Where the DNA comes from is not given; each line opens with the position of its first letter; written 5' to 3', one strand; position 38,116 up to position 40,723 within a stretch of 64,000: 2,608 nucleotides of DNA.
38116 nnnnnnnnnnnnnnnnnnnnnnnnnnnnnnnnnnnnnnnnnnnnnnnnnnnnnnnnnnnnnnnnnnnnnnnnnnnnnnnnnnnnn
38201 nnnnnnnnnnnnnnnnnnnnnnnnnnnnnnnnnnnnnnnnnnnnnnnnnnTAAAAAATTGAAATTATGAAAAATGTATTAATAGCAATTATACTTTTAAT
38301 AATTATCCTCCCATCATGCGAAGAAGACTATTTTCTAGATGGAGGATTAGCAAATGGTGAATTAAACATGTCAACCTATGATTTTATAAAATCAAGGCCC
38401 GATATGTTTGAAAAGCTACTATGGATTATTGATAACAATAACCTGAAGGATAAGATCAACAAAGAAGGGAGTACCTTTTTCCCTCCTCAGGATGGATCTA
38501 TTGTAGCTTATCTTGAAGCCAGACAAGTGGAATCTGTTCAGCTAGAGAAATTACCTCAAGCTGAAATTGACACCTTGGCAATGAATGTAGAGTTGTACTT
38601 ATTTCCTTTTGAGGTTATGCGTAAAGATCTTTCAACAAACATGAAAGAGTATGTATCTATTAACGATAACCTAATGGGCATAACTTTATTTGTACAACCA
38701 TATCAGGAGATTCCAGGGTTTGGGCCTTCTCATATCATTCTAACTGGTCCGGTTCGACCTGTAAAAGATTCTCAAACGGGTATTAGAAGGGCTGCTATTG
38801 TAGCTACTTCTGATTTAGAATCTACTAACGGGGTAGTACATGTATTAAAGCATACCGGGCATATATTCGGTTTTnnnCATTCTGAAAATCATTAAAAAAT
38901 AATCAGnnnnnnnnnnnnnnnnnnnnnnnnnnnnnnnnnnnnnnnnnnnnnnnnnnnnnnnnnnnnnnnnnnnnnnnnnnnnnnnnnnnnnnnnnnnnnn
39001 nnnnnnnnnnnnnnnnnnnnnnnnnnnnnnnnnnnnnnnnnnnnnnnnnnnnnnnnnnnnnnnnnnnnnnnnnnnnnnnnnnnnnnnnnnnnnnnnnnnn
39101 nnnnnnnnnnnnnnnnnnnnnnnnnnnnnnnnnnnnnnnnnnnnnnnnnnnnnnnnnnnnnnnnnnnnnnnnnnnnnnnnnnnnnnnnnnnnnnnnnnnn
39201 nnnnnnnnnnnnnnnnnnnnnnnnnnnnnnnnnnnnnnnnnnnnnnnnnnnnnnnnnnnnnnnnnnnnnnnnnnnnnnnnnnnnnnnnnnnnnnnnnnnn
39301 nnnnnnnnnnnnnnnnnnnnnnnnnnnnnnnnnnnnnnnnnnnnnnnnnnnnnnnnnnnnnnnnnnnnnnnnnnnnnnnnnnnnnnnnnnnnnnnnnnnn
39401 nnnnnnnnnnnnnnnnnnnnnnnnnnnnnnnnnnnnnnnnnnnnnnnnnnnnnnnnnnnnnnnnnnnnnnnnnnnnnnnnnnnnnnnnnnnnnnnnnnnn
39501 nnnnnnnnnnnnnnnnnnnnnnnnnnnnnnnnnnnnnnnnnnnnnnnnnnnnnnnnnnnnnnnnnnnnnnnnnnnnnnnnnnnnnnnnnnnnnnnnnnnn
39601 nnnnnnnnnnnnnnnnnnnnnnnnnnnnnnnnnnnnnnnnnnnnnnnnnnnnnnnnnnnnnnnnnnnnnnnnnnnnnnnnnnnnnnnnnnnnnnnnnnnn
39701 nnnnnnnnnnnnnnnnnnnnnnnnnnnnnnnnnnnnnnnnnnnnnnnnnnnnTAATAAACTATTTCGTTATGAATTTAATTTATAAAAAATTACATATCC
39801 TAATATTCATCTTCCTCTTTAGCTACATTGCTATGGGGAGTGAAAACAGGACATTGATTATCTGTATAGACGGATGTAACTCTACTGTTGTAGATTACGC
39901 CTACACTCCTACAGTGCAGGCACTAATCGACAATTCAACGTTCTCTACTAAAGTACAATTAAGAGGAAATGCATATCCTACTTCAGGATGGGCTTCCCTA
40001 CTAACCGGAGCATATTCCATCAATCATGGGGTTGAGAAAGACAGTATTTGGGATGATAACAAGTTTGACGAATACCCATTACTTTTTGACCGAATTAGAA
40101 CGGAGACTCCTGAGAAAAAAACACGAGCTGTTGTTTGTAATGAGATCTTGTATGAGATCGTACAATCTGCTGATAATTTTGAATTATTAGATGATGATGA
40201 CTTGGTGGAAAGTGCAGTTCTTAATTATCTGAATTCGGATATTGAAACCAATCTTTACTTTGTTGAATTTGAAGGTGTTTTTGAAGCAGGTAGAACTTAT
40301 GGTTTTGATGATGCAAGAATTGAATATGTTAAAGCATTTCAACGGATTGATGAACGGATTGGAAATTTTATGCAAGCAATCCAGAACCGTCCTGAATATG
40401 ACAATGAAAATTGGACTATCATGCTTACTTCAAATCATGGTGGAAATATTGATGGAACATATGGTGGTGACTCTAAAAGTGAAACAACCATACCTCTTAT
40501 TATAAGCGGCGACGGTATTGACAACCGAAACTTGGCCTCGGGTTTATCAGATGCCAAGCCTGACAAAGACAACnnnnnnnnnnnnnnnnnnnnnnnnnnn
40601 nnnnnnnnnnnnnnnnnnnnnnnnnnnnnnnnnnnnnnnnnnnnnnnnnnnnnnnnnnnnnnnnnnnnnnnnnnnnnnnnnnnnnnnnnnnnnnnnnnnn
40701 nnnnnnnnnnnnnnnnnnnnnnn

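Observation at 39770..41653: Secreted pseudo-phosphatase paired with an intact paralog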

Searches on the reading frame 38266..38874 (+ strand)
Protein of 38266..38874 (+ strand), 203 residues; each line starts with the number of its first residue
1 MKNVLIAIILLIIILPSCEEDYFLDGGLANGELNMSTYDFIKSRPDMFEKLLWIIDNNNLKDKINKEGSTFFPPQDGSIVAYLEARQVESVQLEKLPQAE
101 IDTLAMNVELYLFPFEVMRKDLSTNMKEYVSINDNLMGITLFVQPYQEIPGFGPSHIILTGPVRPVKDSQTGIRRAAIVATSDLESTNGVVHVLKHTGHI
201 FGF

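Call 6: search_protein_families(library=pfam, proteins=[window:38266-38874:+], max_evalue=0.01)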
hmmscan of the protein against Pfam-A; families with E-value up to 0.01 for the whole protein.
window:38266-38874:+ (203 aa): 1 family
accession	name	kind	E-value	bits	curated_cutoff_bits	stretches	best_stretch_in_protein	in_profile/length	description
PF02469.27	Fasciclin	-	3.9e-05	24.3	22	1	47-194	2-117/123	Fasciclin domain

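Call 29: search_protein_families(library=ncbifam, proteins=[window:38266-38874:+], max_evalue=0.01)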
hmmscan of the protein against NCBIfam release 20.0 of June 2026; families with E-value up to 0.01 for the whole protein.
window:38266-38874:+ (203 aa): 0 families

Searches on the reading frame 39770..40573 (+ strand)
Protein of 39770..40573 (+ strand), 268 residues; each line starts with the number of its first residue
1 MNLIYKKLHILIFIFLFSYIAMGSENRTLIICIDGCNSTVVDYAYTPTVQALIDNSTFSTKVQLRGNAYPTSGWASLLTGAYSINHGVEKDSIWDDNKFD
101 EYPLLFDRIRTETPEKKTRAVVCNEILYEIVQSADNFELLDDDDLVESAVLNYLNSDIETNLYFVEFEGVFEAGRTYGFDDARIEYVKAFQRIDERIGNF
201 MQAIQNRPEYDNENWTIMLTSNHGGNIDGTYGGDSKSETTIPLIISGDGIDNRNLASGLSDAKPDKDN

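Call 24: search_protein_representatives(protein=window:39770-40573:+)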
Query: 268 residues. Proteins with E-value up to 0.001 (for the whole library): 1781; up to 1e-10: 706; up to 1e-30: 18. The best 150 are listed.
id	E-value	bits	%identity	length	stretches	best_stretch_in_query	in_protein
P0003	1.9e-109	381.8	62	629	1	2-268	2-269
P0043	4.0e-68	246.3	43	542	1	5-268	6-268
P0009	2.6e-41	158.4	36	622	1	10-268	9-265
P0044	7.1e-41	157.0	37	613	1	20-256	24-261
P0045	2.9e-40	155.0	34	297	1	8-256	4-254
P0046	8.7e-36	140.3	33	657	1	7-255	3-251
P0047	2.8e-35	138.6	36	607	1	11-262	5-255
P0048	2.8e-35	138.6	34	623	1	12-255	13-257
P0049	2.0e-33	132.5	34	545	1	25-259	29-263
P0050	2.4e-33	132.3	36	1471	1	25-255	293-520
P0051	4.6e-33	131.4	33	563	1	26-253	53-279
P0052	8.1e-33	130.6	33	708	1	7-258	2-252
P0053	1.3e-32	129.9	28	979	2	26-226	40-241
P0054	1.7e-32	129.5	34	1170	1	16-253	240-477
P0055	3.0e-32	128.7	33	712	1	13-255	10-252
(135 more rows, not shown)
